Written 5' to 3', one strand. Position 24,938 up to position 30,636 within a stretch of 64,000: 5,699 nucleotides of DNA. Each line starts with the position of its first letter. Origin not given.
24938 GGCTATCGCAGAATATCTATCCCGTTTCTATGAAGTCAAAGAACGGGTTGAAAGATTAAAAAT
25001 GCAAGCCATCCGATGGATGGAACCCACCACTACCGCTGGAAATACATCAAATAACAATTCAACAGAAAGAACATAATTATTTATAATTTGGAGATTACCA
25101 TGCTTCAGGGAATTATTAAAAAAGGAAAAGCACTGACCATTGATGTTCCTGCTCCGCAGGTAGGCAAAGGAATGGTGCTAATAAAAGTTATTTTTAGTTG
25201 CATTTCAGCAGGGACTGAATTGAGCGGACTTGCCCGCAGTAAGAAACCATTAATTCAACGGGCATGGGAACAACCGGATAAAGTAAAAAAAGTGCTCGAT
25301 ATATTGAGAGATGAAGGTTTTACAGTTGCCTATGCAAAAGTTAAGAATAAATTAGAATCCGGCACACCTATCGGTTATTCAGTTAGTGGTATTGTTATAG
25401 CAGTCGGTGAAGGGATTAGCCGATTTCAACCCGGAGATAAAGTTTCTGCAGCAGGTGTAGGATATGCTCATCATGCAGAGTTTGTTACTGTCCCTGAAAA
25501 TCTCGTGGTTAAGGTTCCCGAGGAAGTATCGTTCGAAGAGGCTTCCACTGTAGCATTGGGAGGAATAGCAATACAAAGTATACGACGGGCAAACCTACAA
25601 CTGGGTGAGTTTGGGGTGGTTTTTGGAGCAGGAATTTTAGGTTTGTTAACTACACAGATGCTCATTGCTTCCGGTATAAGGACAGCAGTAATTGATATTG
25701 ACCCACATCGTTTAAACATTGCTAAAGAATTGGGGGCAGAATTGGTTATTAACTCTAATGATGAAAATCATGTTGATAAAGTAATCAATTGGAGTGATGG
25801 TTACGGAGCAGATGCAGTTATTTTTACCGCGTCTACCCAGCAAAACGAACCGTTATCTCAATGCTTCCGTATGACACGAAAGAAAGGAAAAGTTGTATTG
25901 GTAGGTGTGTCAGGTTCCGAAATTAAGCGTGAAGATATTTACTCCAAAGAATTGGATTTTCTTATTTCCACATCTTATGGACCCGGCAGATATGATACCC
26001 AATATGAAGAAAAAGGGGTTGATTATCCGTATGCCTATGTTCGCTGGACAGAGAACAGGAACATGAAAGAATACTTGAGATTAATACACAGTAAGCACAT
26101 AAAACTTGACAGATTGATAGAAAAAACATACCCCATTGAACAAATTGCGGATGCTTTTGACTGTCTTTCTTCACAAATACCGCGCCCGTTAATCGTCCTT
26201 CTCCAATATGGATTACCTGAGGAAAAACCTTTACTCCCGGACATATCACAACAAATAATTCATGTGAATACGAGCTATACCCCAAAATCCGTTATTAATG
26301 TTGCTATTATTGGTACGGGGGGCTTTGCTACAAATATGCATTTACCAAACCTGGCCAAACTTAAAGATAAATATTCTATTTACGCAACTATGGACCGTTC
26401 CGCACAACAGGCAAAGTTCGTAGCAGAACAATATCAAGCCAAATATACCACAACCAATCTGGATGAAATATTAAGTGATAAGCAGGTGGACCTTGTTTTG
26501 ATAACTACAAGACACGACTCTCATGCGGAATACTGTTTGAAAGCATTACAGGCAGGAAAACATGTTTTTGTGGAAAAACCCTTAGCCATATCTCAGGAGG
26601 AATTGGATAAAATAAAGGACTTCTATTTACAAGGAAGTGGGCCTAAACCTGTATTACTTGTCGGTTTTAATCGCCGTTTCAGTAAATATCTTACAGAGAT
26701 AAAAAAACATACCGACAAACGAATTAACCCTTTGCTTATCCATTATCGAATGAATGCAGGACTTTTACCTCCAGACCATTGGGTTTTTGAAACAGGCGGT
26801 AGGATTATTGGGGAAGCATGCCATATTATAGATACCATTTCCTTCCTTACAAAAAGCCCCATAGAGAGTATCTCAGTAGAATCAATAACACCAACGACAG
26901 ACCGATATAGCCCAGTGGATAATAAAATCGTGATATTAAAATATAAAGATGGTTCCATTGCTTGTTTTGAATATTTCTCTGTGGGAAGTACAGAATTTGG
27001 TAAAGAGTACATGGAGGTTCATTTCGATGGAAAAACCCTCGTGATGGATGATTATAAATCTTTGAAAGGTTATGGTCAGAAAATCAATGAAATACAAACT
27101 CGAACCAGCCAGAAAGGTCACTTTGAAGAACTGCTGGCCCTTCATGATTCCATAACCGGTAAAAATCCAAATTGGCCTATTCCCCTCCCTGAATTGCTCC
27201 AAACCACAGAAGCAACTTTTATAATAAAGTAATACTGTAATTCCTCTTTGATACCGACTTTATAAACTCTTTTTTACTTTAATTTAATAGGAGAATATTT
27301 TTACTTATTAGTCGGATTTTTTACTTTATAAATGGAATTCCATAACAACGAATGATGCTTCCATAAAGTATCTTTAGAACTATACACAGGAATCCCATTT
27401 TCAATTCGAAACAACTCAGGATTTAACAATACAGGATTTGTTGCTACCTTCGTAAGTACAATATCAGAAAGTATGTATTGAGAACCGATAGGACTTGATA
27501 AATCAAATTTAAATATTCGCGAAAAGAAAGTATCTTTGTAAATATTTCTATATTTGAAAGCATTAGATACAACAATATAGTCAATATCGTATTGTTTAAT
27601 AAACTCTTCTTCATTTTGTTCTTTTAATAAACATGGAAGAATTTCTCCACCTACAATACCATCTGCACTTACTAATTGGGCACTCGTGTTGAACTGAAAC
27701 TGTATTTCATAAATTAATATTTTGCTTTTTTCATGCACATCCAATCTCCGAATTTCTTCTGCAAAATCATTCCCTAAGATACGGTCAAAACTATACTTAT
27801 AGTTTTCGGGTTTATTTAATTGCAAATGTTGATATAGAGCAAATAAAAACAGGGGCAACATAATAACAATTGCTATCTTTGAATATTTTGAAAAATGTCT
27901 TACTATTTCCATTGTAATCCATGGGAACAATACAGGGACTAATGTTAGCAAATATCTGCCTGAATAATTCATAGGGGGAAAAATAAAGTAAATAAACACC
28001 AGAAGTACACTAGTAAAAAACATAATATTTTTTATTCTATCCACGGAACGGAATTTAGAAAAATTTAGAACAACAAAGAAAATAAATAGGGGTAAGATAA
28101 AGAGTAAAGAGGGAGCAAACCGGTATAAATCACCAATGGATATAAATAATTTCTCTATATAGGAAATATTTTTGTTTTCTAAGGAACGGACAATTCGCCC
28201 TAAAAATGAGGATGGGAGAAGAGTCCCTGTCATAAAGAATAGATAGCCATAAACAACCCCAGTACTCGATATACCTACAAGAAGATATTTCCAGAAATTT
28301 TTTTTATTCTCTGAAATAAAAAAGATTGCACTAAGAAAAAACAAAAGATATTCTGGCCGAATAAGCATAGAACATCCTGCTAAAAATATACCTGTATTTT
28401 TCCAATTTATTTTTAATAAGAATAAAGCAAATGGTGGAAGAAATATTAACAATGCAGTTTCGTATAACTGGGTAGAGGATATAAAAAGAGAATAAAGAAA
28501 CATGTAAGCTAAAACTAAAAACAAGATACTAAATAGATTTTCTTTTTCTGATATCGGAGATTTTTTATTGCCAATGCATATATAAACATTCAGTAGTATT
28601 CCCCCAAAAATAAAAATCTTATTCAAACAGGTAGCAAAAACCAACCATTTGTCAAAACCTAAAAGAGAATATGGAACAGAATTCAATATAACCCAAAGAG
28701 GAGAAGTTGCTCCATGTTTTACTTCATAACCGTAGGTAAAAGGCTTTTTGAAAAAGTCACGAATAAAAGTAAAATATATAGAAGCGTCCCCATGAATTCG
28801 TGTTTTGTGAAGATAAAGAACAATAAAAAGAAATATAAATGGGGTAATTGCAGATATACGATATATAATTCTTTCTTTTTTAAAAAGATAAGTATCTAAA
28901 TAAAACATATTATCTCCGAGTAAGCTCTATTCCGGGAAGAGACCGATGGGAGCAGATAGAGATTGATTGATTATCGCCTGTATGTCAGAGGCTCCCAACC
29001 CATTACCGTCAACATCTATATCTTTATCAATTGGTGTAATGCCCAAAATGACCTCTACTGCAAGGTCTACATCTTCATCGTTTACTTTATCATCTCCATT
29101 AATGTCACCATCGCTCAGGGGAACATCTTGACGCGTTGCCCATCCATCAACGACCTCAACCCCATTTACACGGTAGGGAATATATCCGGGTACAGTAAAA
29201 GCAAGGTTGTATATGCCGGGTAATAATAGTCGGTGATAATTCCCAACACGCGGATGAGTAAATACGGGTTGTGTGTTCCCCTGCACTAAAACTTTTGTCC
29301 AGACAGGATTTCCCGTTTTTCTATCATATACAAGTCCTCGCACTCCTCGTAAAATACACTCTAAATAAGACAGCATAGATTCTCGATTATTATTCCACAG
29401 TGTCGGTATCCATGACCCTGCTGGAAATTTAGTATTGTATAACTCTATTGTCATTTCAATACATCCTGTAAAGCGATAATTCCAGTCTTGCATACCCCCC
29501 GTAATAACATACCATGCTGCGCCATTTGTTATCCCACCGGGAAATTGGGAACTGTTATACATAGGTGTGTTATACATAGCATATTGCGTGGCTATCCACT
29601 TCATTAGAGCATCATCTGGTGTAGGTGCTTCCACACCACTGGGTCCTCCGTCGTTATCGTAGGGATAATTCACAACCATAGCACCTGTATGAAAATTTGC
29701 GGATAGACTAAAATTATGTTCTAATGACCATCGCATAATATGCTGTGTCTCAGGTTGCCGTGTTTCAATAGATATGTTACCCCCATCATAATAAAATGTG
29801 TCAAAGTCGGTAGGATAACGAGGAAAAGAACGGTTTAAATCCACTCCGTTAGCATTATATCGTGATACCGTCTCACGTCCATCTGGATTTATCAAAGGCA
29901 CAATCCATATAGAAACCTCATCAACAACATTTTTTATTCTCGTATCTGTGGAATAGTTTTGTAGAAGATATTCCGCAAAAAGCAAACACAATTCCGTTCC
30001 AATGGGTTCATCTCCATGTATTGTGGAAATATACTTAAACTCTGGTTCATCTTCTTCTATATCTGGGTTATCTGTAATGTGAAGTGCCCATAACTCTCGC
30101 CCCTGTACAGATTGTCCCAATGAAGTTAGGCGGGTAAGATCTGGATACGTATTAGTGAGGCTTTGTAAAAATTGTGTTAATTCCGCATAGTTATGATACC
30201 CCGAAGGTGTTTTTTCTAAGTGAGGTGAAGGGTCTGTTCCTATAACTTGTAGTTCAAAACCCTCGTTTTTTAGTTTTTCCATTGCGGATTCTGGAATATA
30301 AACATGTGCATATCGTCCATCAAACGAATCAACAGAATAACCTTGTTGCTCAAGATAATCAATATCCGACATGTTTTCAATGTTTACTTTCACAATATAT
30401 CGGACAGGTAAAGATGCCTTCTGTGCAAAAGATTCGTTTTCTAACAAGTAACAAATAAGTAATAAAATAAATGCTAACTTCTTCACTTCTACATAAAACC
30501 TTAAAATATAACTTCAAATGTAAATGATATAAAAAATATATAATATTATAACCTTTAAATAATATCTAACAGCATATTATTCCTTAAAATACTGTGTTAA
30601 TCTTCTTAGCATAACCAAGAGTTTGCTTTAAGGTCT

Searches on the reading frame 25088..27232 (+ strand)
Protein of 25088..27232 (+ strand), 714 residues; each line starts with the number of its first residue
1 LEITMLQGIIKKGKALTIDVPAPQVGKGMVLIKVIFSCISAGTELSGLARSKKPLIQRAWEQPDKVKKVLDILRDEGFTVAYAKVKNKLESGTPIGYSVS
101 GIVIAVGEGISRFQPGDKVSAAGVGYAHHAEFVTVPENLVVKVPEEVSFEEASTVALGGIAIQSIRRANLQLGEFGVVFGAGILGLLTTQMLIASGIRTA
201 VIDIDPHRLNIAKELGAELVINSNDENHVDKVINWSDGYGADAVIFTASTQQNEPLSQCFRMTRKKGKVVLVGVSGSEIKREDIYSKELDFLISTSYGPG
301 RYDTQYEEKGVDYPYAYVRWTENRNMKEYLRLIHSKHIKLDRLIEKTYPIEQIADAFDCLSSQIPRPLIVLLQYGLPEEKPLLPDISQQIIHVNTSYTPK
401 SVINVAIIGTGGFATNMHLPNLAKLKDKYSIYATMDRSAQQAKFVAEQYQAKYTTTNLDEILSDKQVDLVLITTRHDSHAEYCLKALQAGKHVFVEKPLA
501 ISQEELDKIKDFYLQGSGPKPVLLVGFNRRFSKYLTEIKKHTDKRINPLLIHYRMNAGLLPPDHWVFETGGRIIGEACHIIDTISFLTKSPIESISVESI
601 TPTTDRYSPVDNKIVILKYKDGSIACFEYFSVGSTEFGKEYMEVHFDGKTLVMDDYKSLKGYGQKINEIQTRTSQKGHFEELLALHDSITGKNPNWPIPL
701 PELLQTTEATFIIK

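Call 17: find_encoding_contigs(protein=window:25088-27232:+, flank=10000, max_places=1)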
Protein window:25088-27232:+ (714 aa): no gene with exactly this product is on record in the collection.

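Call 46: search_protein_families(library=pfam, proteins=[window:25088-27232:+], max_evalue=0.001)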
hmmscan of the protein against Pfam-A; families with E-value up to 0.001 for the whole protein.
window:25088-27232:+ (714 aa): 8 families
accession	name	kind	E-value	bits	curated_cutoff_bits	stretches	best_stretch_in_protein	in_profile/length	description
PF01408.29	GFO_IDH_MocA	-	2.8e-27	96.2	24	1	403-511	1-107/120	Oxidoreductase family, NAD-binding Rossmann fold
PF00107.32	ADH_zinc_N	-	8.4e-19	68.2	31.8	1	184-302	2-120/129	Zinc-binding dehydrogenase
PF13602.12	ADH_zinc_N_2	-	1.7e-10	42.4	27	1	215-362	1-125/134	Zinc-binding dehydrogenase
PF16912.11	Glu_dehyd_C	-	1.1e-08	35.3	34.9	1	175-278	33-135/211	Glucose dehydrogenase C-terminus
PF22725.1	GFO_IDH_MocA_C3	-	5.3e-06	26.9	27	1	551-646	19-118/124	GFO/IDH/MocA C-terminal domain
PF08240.17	ADH_N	-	9.7e-06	26.2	23.5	1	93-145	34-104/104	Alcohol dehydrogenase GroES-like domain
PF03447.22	NAD_binding_3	-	1.6e-05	26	24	1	428-504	21-96/116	Homoserine dehydrogenase, NAD binding domain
PF02558.23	ApbA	-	0.00079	19.5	22.2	0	178-271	3-98/150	Ketopantoate reductase PanE/ApbA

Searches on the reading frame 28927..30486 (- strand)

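Call 47: search_protein_families(library=pfam, proteins=[window:28927-30486:-], max_evalue=0.001)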
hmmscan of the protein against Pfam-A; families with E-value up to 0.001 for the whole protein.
window:28927-30486:- (519 aa): 3 families
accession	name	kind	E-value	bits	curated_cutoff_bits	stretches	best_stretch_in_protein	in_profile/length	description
PF00246.29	Peptidase_M14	-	7.7e-67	226.3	21.6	1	104-369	2-285/286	Zinc carboxypeptidase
PF13620.12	CarboxypepD_reg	-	7.4e-05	23.5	32.3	1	382-457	2-81/82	Carboxypeptidase regulatory-like domain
PF24827.1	AstE_AspA_cat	-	0.00066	19.7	25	0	156-223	11-66/192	Succinylglutamate desuccinylase/Aspartoacylase catalytic domain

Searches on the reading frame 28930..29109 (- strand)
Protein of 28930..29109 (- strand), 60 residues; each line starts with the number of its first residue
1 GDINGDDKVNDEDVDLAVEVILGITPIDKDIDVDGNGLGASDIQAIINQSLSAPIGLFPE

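Call 68: search_protein_families(library=pfam, proteins=[window:28930-29109:-], max_evalue=10)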
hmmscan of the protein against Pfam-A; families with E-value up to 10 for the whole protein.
seq(60 aa): 1 family
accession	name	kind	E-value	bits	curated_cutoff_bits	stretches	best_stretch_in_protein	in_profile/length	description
PF00404.24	Dockerin_1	-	0.86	10.3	22.9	1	1-48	2-54/57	Dockerin type I domain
